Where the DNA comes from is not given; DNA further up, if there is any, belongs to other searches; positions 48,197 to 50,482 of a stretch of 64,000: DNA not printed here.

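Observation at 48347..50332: Compact bacterial-type, endonuclease-competent MutL with an N-terminal targeting-like extension: candidate organellar mismatch repair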

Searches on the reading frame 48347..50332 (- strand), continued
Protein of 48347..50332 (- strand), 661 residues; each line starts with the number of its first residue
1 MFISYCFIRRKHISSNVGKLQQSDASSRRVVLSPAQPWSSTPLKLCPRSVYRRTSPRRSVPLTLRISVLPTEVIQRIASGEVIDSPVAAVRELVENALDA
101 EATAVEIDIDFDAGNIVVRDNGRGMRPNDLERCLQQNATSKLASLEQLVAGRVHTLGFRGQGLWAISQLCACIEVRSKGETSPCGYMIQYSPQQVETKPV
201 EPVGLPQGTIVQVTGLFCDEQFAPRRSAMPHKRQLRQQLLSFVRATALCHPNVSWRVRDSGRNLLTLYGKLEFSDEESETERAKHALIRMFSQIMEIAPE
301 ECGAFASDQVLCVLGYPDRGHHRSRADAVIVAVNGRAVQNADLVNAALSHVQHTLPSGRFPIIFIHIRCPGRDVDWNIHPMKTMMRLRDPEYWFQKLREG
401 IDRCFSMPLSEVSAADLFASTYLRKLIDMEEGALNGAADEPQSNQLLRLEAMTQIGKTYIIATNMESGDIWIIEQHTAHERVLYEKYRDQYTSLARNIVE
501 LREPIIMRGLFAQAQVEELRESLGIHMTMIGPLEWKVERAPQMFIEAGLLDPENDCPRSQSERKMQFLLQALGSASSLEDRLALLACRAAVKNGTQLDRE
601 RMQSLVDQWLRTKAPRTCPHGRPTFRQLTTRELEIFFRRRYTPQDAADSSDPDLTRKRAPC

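Call 9: list_cluster_members(proteins=[window:48347-50332:-, P0001, P0003, P0005])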
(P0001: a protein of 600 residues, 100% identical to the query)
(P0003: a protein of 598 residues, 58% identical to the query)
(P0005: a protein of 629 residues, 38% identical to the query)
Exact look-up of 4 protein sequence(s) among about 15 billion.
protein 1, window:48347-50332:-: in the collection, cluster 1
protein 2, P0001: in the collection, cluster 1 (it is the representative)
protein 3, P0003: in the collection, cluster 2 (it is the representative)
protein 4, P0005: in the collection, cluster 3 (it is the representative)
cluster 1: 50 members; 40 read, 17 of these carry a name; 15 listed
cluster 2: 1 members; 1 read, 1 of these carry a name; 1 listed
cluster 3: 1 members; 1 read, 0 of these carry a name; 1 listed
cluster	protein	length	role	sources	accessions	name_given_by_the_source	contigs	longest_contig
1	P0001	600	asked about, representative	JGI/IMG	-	-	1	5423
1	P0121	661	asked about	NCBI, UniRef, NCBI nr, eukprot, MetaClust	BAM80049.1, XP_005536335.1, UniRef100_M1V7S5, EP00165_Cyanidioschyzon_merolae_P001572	probable DNA mismatch repair protein [Cyanidioschyzon merolae strain 10D] | Probable DNA mismatch repair protein n=1 Tax=Cyanidioschyzon merolae (strain NIES-3377 / ... | XP_005536335.1 probable DNA mismatch repair protein [Cyanidioschyzon merolae strain 10D]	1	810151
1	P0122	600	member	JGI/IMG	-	DNA mismatch repair protein MutL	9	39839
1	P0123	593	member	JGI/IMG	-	DNA mismatch repair protein MutL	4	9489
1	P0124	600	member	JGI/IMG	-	DNA mismatch repair protein MutL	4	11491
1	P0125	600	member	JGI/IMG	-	DNA mismatch repair protein MutL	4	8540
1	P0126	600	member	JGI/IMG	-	DNA mismatch repair protein MutL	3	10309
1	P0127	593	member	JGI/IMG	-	DNA mismatch repair protein MutL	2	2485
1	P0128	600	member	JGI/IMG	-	DNA mismatch repair protein MutL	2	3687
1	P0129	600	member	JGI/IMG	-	DNA mismatch repair protein MutL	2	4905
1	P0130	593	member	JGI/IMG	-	DNA mismatch repair protein MutL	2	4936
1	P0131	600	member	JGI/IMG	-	DNA mismatch repair protein MutL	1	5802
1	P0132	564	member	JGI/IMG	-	DNA mismatch repair protein MutL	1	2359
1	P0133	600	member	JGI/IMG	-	DNA mismatch repair protein MutL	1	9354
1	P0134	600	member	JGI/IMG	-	DNA mismatch repair protein MutL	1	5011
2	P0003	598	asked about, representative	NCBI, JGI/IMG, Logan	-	DNA mismatch repair protein MutL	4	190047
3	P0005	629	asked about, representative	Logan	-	-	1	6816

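Call 10: find_encoding_contigs(protein=P0003, flank=6000, max_places=4)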
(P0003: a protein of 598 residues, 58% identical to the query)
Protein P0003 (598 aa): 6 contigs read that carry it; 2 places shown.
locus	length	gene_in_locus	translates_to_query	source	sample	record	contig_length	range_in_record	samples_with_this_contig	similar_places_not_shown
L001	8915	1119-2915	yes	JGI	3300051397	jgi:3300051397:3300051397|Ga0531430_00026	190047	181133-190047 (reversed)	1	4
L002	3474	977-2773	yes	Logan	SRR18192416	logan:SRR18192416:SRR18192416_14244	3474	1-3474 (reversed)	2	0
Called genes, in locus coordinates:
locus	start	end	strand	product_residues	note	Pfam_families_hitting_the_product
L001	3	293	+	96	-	?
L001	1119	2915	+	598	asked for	PF02518:HATPase_c (weak), PF13589:HATPase_c_3, PF01119:DNA_mis_repair, PF08676:MutL_C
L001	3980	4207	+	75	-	-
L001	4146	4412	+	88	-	-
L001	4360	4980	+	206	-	PF07386:DUF1499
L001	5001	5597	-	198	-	-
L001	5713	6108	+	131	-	-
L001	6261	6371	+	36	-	-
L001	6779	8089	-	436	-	PF05686:Glyco_transf_90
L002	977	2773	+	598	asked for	PF02518:HATPase_c (weak), PF13589:HATPase_c_3, PF01119:DNA_mis_repair, PF08676:MutL_C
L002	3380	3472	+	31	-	?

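Call 13: find_encoding_contigs(protein=P0005, flank=4000, max_places=2)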
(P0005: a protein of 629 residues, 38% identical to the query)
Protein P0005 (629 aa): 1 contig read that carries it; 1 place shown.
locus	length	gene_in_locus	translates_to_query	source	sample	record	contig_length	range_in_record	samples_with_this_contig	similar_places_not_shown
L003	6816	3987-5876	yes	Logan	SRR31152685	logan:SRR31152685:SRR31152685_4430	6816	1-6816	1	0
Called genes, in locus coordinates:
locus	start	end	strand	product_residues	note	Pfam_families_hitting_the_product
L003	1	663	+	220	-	?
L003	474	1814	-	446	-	PF10607:CTLH, PF13445:zf-RING_UBOX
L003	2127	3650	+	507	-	PF13349:DUF4097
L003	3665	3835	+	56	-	-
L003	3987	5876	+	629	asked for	PF02518:HATPase_c, PF13589:HATPase_c_3, PF01119:DNA_mis_repair, PF08676:MutL_C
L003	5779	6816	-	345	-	?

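Call 14: find_encoding_contigs(protein=P0004, flank=4000, max_places=2)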
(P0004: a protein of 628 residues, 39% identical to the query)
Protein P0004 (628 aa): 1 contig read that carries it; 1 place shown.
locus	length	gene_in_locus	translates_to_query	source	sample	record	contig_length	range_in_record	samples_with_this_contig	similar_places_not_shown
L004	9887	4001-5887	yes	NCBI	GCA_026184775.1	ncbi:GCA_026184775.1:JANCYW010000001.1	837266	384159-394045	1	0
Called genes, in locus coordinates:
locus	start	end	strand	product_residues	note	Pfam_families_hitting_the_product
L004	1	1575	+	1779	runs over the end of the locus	PF25579:TPR_TRIP12_N, PF00632:HECT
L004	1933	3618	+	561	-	PF05879:RHD3_GTPase, PF20428:Sey1_3HB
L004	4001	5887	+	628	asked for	PF02518:HATPase_c (weak), PF13589:HATPase_c_3, PF01119:DNA_mis_repair, PF08676:MutL_C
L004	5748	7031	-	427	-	PF04488:Gly_transf_sug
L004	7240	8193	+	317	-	PF04488:Gly_transf_sug (faint)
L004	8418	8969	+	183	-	PF07386:DUF1499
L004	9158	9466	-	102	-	-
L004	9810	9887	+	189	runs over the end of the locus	-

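Call 27: search_solved_structures(query=window:48347-50332:-, max_evalue=0.001, show_alignments=0)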
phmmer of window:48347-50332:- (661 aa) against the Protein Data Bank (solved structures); distinct sequences matched with E-value up to 0.001: 23.
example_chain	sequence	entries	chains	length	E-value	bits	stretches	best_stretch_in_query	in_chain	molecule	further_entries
9n2k_A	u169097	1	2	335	3.6e-35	125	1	67-406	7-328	DNA mismatch repair protein MutL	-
4p7a_A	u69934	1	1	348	2.5e-30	109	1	69-402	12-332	DNA mismatch repair protein Mlh1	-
5akb_C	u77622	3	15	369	2.5e-28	102.4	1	64-392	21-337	DNA MISMATCH REPAIR PROTEIN MUTL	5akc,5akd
5x9y_C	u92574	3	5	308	2.8e-28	102.2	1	72-395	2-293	DNA mismatch repair protein MutL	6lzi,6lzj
7aib_C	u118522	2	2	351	2.9e-28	102.2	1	64-389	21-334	DNA mismatch repair protein MutL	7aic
6lzk_A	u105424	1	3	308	3.5e-28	101.9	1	72-393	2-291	DNA mismatch repair protein MutL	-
1bkn_A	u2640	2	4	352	9.6e-28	100.4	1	65-392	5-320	MUTL | DNA mismatch repair protein MutL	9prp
1b62_A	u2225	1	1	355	9.9e-28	100.4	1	65-392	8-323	PROTEIN (MUTL)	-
1b63_A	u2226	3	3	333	1.1e-27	100.3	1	65-389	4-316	MUTL | DNA mismatch repair protein mutL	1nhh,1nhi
1nhj_A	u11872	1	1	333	1.5e-27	99.8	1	65-389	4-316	DNA mismatch repair protein mutL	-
7p8v_A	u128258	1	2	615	5.8e-27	97.9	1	66-392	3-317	DNA mismatch repair protein MutL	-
3h4l_A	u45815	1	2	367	3.4e-19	72.2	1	74-263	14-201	DNA mismatch repair protein PMS1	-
6mfq_A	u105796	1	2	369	1.7e-15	60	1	67-395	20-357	Mismatch repair endonuclease PMS2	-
9s89_A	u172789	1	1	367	2e-15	59.8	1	67-395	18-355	Mismatch repair endonuclease PMS2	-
1h7s_A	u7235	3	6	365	2.1e-15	59.7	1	68-395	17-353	PMS1 PROTEIN HOMOLOG 2 | MISMATCH REPAIR ENDONUCLEASE PMS2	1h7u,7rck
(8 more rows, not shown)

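Call 39: find_related_loci(query=A1, collection=genome_contigs, flank=300)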
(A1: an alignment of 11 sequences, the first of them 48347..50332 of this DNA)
Query A1 (661 aa) in genome_contigs; peptide patterns used: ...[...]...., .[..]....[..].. (x = any residue, [..] = any of these).
600 stretches matched a pattern (row limit reached: there are more); 466 encode a relative of the query (tblastn E <= 1e-3); the best 80 are kept; 80 distinct loci.
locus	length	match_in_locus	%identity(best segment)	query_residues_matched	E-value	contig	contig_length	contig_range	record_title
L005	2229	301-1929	35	66-642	2e-97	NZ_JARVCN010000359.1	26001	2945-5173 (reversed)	Crocosphaera sp. Alani8 cyanothece_000000000359, whole genome shotgun sequence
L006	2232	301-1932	36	66-642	1e-92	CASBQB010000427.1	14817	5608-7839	MAG: uncultured cyanobacterium isolate PMM_0086 genome assembly, contig: PMM_0086_000000000427, whole genome shotgun seq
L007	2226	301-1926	33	66-641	5e-92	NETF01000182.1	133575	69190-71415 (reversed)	Unicellular cyanobacterium SU3 NODE_5_length_133575_cov_85.408_compo, whole genome shotgun sequence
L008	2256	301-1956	35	62-642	4e-91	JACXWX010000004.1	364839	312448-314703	Phormidium tenue FACHB-886 contig4, whole genome shotgun sequence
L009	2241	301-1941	36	66-642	2e-90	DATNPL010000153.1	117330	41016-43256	MAG TPA_asm: Coleofasciculaceae cyanobacterium isolate SMAG_U16480 k141_2653, whole genome shotgun sequence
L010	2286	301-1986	34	66-641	1e-90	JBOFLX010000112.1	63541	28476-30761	MAG: Waterburya sp. isolate WFFMC_MAG_329 k139_76971_flag=0_multi=22.8292_len=63541, whole genome shotgun sequence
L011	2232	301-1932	34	72-642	3e-90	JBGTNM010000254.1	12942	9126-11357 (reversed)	MAG: Microcystaceae cyanobacterium isolate JTS-RE388 k141_3320531, whole genome shotgun sequence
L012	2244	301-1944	36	66-642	5e-90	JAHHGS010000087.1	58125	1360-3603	MAG: Aphanocapsa sp. GSE-SYN-MK-11-07L scaffold_25_c1, whole genome shotgun sequence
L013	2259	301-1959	34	66-642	4e-90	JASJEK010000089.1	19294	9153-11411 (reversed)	MAG: Xenococcaceae cyanobacterium MO_234.B1 MO_234.c_433, whole genome shotgun sequence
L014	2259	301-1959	35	62-642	8e-90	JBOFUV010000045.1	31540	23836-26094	MAG: Microcoleaceae cyanobacterium isolate WFFMC_MAG_595 k139_176684_flag=0_multi=11.3099_len=31540, whole genome shotgu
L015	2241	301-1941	35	64-642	2e-89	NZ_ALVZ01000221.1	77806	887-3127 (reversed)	Xenococcus sp. PCC 7305 scaffold_00221, whole genome shotgun sequence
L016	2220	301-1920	35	62-642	9e-89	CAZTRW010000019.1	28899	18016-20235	MAG TPA_asm: uncultured bacterium isolate binchicken_co58_186 genome assembly, contig: NODE_1278_length_28899_cov_6.2009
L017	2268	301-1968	34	53-642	2e-88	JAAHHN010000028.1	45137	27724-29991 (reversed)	MAG: Spirulina sp. SIO3F2 3F2_NODE_28, whole genome shotgun sequence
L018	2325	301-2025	33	62-642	4e-88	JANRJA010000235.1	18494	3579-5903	MAG: Oculatellaceae cyanobacterium bins.114 k141_5033353, whole genome shotgun sequence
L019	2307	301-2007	35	62-642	3e-88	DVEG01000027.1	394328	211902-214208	MAG TPA_asm: Oscillatoriaceae cyanobacterium M7585_C2015_266 k141_518867_length_394328_cov_76.6854, whole genome shotgun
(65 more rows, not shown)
